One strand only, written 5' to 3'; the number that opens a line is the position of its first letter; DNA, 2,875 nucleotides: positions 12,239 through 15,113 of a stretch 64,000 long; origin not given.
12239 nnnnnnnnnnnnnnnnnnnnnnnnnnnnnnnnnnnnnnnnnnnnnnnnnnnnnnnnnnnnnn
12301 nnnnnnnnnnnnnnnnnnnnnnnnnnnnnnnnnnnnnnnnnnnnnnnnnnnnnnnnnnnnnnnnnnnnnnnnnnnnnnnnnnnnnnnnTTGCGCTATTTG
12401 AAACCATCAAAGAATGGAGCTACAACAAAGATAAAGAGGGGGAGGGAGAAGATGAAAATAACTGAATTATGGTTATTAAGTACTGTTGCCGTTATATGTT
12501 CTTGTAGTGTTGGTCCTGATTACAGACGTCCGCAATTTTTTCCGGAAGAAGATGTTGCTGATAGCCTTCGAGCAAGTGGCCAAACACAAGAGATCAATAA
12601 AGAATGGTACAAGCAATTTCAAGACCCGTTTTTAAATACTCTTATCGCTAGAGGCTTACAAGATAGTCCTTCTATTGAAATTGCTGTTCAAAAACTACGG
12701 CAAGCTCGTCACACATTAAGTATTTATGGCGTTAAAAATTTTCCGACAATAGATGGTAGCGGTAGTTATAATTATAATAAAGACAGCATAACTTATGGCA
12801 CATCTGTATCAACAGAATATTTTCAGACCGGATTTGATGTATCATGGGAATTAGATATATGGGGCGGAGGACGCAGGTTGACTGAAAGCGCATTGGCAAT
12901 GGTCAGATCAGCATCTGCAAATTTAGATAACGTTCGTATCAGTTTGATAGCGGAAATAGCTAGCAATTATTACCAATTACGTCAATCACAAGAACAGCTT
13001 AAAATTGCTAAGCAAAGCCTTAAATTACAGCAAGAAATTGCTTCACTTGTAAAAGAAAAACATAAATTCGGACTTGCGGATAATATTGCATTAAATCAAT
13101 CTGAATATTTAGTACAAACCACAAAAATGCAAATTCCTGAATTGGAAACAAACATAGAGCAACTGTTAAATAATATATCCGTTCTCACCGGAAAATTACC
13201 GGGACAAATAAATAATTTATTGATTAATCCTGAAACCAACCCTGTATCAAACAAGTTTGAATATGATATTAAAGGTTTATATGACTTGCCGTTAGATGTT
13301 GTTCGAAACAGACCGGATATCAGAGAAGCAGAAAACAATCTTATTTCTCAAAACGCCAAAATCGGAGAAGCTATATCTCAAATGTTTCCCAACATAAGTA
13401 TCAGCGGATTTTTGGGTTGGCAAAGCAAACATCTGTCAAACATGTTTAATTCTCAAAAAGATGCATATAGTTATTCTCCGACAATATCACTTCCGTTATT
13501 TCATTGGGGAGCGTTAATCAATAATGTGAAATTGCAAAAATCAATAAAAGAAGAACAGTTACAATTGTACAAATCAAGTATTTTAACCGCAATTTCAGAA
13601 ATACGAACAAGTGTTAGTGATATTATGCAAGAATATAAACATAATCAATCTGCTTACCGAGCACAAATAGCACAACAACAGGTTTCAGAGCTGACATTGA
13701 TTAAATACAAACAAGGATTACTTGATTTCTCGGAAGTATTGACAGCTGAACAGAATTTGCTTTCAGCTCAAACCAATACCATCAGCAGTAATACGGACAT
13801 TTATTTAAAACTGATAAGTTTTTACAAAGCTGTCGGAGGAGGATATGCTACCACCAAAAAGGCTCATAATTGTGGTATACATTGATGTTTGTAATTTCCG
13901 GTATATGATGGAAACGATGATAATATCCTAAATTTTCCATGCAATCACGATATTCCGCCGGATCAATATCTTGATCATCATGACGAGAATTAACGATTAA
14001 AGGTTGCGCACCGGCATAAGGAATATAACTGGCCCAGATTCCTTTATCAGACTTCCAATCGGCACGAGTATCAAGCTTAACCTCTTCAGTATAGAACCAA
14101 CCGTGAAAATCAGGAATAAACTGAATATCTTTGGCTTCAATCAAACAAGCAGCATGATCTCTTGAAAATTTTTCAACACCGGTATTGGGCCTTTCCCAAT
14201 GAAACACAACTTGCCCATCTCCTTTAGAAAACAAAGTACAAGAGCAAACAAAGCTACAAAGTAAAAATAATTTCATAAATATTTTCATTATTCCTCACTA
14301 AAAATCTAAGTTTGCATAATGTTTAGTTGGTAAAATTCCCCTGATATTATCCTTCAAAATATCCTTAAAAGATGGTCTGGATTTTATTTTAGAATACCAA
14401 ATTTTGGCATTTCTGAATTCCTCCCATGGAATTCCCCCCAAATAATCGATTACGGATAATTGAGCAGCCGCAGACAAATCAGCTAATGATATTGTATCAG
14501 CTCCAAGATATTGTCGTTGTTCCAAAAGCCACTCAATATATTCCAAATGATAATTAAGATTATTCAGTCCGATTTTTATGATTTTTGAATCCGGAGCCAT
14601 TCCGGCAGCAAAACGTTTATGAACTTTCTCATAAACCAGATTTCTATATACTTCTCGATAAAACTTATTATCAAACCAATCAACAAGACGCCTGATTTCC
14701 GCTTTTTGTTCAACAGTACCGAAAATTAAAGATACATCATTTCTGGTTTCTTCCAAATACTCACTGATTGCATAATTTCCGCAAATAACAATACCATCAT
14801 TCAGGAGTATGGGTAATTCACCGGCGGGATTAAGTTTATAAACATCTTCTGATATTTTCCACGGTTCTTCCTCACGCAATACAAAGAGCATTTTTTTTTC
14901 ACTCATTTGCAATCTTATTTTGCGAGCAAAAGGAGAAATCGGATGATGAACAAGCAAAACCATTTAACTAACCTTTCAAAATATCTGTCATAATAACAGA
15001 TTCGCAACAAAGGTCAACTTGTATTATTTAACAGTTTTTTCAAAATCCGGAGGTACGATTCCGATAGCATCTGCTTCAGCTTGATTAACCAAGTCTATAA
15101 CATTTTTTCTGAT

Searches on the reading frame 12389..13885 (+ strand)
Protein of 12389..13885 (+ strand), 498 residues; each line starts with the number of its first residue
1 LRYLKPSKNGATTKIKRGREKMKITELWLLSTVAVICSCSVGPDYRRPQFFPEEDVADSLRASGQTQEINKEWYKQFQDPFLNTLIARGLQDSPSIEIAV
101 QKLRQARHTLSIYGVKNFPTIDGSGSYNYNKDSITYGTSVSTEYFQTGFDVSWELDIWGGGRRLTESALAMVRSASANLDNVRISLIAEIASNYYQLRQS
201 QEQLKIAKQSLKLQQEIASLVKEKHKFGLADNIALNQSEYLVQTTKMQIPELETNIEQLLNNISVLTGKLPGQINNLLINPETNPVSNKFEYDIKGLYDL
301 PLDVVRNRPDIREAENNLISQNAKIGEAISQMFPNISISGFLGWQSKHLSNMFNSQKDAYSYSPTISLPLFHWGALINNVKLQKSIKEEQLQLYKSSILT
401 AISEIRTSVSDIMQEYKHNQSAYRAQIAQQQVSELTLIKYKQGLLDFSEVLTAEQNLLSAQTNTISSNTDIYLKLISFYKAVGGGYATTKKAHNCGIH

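Call 89: search_protein_families(library=pfam, proteins=[window:12389-13885:+], max_evalue=0.0001)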
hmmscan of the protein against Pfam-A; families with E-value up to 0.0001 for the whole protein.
window:12389-13885:+ (498 aa): 1 family
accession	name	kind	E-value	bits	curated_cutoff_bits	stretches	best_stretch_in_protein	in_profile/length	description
PF02321.23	OEP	-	5.3e-47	160.5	22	2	82-268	1-187/187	Outer membrane efflux protein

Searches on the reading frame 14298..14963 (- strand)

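Call 89: search_protein_families(library=pfam, proteins=[window:14298-14963:-], max_evalue=0.0001)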
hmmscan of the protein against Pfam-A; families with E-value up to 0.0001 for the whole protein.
window:14298-14963:- (221 aa): 3 families
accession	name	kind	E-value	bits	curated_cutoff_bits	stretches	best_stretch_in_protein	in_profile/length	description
PF13409.12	GST_N_2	-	8.8e-10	39.5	25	1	10-73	2-70/70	Glutathione S-transferase, N-terminal domain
PF13417.12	GST_N_3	-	1.3e-08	35.4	22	1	4-75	1-72/75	Glutathione S-transferase, N-terminal domain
PF00043.30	GST_C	-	3.6e-05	24.4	20.7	1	131-197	26-93/93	Glutathione S-transferase, C-terminal domain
